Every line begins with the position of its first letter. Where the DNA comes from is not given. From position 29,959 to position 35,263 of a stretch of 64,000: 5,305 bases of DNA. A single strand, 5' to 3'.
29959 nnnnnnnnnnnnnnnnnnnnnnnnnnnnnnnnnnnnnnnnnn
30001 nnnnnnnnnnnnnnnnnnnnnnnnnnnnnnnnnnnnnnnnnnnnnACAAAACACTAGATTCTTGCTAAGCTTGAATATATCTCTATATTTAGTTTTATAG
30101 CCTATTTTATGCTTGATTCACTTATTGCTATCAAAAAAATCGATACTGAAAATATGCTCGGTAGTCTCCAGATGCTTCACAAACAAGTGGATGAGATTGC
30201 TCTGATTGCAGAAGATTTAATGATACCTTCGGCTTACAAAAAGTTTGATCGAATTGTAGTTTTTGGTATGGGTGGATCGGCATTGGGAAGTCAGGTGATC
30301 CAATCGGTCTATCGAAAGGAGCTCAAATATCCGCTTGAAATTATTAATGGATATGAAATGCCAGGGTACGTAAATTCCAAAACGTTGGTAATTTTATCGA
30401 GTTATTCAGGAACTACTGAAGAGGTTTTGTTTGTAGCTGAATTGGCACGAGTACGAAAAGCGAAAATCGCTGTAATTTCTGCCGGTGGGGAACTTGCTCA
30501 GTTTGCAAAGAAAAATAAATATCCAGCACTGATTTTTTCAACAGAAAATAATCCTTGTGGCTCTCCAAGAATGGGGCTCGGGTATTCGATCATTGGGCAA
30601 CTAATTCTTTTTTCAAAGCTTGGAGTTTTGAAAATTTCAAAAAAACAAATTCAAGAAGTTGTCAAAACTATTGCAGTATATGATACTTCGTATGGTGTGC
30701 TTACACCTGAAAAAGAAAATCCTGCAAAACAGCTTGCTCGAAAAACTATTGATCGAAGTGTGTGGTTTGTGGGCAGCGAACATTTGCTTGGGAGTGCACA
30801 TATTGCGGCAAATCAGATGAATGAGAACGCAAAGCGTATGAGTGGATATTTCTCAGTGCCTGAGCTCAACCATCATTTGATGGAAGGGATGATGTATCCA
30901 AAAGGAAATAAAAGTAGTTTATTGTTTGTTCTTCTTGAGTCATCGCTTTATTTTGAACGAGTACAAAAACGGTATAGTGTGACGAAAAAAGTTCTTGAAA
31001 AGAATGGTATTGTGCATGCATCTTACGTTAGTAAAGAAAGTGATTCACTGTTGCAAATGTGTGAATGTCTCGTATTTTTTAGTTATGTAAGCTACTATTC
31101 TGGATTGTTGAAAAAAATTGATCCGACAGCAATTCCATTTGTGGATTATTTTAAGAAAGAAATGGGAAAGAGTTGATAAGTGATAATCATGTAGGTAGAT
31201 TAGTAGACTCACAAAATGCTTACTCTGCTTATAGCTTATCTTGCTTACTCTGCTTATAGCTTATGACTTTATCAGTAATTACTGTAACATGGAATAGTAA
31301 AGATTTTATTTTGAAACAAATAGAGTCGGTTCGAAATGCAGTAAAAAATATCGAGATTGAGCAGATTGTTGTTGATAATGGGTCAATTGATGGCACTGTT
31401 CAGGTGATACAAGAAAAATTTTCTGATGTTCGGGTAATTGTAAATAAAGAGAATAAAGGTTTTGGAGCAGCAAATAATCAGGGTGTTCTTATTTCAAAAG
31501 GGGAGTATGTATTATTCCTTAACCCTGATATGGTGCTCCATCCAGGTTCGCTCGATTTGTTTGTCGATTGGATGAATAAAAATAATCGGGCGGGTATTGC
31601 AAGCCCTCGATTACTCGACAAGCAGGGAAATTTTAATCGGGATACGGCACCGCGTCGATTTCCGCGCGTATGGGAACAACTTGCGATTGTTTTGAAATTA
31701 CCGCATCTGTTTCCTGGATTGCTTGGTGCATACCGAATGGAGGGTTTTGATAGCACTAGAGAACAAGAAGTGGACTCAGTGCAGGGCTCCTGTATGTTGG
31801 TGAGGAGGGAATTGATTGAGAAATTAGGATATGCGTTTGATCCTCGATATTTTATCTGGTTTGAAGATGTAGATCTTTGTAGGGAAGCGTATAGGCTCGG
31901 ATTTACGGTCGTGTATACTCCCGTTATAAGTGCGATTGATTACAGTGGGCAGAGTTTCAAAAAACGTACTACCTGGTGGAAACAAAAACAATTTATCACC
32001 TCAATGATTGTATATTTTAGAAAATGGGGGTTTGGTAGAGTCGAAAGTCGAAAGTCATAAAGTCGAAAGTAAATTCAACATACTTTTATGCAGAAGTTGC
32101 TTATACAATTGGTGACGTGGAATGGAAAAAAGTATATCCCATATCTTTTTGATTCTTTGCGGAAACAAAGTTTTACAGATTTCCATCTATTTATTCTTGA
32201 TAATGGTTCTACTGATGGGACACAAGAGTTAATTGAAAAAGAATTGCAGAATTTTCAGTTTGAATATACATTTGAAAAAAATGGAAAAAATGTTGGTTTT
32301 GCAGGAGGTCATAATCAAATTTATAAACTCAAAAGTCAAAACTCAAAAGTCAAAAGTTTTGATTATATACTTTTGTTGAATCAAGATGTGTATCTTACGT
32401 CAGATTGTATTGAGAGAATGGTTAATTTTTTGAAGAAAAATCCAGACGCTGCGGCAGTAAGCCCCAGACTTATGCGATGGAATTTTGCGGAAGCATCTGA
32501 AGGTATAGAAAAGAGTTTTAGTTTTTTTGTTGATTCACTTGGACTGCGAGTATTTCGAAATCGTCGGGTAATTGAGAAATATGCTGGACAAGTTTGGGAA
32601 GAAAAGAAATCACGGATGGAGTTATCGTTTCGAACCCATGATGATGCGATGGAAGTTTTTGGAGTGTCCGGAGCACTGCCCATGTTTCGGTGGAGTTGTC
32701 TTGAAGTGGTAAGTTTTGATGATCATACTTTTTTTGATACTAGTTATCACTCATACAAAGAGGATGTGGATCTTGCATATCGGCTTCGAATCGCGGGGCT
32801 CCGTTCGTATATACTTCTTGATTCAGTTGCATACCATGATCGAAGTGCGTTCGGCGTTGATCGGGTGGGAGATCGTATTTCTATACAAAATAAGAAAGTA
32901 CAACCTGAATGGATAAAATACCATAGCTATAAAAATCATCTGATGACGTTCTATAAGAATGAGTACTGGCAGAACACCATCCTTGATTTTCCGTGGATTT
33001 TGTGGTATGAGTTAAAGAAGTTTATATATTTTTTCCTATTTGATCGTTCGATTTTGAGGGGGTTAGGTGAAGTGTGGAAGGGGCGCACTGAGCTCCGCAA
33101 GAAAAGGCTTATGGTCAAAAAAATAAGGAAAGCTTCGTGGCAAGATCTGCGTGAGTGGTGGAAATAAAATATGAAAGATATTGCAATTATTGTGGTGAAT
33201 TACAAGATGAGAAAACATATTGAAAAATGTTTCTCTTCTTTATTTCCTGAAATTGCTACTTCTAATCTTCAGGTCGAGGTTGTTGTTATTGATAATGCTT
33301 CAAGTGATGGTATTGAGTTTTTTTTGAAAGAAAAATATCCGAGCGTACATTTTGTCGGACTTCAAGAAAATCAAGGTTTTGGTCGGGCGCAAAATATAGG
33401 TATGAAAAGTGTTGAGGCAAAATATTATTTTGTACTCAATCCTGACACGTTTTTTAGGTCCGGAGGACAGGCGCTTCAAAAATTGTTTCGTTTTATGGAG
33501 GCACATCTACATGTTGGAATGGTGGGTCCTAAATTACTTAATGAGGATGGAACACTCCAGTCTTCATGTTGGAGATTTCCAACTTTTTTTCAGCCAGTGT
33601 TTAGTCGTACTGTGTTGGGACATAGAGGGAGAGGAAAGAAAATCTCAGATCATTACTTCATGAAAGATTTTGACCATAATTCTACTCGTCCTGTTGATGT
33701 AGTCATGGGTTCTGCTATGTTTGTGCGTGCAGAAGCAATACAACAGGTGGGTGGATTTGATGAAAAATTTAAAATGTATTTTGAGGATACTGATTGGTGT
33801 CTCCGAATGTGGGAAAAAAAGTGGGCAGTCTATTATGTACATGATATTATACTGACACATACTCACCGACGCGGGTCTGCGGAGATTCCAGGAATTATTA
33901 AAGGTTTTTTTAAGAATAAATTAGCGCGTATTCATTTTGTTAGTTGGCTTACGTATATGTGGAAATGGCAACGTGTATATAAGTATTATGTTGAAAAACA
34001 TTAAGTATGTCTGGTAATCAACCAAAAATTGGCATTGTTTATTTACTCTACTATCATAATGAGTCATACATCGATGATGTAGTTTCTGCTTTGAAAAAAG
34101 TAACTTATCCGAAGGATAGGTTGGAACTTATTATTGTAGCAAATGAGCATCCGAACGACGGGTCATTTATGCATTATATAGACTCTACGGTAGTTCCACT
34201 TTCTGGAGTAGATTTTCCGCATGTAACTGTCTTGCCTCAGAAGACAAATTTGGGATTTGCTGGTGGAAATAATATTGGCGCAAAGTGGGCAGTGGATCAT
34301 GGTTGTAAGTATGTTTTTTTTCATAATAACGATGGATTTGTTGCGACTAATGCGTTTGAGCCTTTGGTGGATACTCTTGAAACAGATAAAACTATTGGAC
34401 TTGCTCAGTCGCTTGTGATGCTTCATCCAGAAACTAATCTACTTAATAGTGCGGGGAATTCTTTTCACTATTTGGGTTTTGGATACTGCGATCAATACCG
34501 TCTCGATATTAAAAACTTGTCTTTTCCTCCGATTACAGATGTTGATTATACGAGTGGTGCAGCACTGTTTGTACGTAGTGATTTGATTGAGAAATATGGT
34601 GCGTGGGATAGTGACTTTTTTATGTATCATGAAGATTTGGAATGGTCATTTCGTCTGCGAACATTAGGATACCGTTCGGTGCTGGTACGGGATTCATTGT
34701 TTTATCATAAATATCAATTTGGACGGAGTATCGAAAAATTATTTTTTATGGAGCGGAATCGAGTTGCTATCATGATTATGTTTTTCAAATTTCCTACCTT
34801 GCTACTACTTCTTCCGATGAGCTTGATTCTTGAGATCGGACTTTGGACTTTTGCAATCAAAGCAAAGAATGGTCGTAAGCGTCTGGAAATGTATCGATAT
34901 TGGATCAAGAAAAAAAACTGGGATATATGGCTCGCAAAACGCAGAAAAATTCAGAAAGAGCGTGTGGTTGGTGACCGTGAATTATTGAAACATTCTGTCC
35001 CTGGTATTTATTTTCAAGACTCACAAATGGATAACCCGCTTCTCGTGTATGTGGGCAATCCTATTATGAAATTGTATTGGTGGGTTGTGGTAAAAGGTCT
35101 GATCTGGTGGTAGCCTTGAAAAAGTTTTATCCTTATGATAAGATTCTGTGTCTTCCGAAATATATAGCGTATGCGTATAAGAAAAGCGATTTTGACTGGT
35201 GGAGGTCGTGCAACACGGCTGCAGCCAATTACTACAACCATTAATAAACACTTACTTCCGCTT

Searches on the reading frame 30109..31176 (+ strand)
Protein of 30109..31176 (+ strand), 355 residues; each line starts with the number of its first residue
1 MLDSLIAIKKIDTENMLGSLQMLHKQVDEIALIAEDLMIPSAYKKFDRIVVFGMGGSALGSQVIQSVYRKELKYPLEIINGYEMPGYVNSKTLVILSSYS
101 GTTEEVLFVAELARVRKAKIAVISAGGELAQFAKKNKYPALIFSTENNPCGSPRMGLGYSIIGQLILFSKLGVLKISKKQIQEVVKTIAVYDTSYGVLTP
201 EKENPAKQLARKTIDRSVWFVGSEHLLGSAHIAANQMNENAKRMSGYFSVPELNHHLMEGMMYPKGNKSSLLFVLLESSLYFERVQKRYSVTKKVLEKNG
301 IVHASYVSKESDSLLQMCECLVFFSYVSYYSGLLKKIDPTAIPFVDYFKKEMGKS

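Call 42: search_protein_families(library=pfam, proteins=[window:30109-31176:+], max_evalue=0.000001)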
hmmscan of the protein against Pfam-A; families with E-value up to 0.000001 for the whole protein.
window:30109-31176:+ (355 aa): 2 families
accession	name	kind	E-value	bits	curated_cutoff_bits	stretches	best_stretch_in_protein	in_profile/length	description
PF10432.14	bact-PGI_C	-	9.1e-28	97.5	24.5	1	203-352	2-151/151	Bacterial phospho-glucose isomerase C-terminal SIS domain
PF01380.27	SIS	-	3.4e-07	30.5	25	0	47-133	6-98/131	SIS domain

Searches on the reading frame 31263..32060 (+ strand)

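Call 42: search_protein_families(library=pfam, proteins=[window:31263-32060:+], max_evalue=0.000001)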
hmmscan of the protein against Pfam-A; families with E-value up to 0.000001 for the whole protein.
window:31263-32060:+ (265 aa): 2 families
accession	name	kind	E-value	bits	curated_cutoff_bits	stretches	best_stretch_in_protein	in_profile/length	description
PF00535.33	Glycos_transf_2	-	4.1e-28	98.8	23.3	1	4-188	1-167/168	Glycosyl transferase family 2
PF13641.12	Glyco_tranf_2_3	-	2.4e-18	67.4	27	1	3-235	3-220/230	Glycosyltransferase like family 2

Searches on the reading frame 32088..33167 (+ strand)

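Call 42: search_protein_families(library=pfam, proteins=[window:32088-33167:+], max_evalue=0.000001)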
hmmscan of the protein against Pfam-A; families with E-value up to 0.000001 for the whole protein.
window:32088-33167:+ (359 aa): 2 families
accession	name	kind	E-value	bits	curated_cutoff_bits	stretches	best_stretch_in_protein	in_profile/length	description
PF00535.33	Glycos_transf_2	-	2.6e-17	63.7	23.3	1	9-127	5-116/168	Glycosyl transferase family 2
PF13632.12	Glyco_trans_2_3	-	3.5e-07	30.7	27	0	93-246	1-119/198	Glycosyl transferase family group 2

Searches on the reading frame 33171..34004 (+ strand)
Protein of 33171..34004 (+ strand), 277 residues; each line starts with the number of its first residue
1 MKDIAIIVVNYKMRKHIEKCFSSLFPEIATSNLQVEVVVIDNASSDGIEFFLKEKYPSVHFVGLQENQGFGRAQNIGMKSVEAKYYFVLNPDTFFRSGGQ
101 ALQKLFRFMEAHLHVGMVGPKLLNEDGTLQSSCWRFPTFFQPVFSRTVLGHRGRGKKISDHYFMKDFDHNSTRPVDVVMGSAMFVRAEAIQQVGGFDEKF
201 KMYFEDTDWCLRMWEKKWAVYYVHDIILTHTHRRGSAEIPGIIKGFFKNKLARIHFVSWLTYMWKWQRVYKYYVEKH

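Call 42: search_protein_families(library=pfam, proteins=[window:33171-34004:+], max_evalue=0.000001)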
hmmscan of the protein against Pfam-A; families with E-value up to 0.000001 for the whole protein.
window:33171-34004:+ (277 aa): 4 families
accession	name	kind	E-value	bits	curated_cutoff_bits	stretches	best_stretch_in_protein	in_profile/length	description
PF00535.33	Glycos_transf_2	-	1.6e-13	51.4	23.3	1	6-120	2-114/168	Glycosyl transferase family 2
PF13641.12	Glyco_tranf_2_3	-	8.5e-12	46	27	1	3-235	2-216/230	Glycosyltransferase like family 2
PF13632.12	Glyco_trans_2_3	-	7.1e-09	36.2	27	1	160-232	55-124/198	Glycosyl transferase family group 2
PF13712.12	Glyco_tranf_2_5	-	3.8e-08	33.7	27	1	59-232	30-191/210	Glycosyltransferase like family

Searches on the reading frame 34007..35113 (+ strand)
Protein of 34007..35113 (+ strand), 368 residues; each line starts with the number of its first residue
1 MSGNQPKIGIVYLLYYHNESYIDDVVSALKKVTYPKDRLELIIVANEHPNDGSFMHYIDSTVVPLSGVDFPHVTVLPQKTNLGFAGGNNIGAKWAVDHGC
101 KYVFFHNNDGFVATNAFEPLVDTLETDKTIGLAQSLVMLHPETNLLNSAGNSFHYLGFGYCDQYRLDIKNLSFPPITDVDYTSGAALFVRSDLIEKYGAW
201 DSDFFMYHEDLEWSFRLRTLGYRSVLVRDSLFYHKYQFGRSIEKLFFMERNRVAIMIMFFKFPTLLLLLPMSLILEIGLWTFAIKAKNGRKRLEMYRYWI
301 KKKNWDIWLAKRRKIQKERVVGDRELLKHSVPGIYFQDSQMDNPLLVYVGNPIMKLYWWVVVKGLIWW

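Call 42: search_protein_families(library=pfam, proteins=[window:34007-35113:+], max_evalue=0.000001)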
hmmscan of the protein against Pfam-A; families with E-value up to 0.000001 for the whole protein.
window:34007-35113:+ (368 aa): 3 families
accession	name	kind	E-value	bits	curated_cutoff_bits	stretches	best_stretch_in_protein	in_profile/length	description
PF00535.33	Glycos_transf_2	-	4.2e-09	37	23.3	1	16-138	7-117/168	Glycosyl transferase family 2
PF13641.12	Glyco_tranf_2_3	-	6.1e-09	36.7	27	1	16-244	10-219/230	Glycosyltransferase like family 2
PF13632.12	Glyco_trans_2_3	-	6.6e-07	29.8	27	0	102-239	1-128/198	Glycosyl transferase family group 2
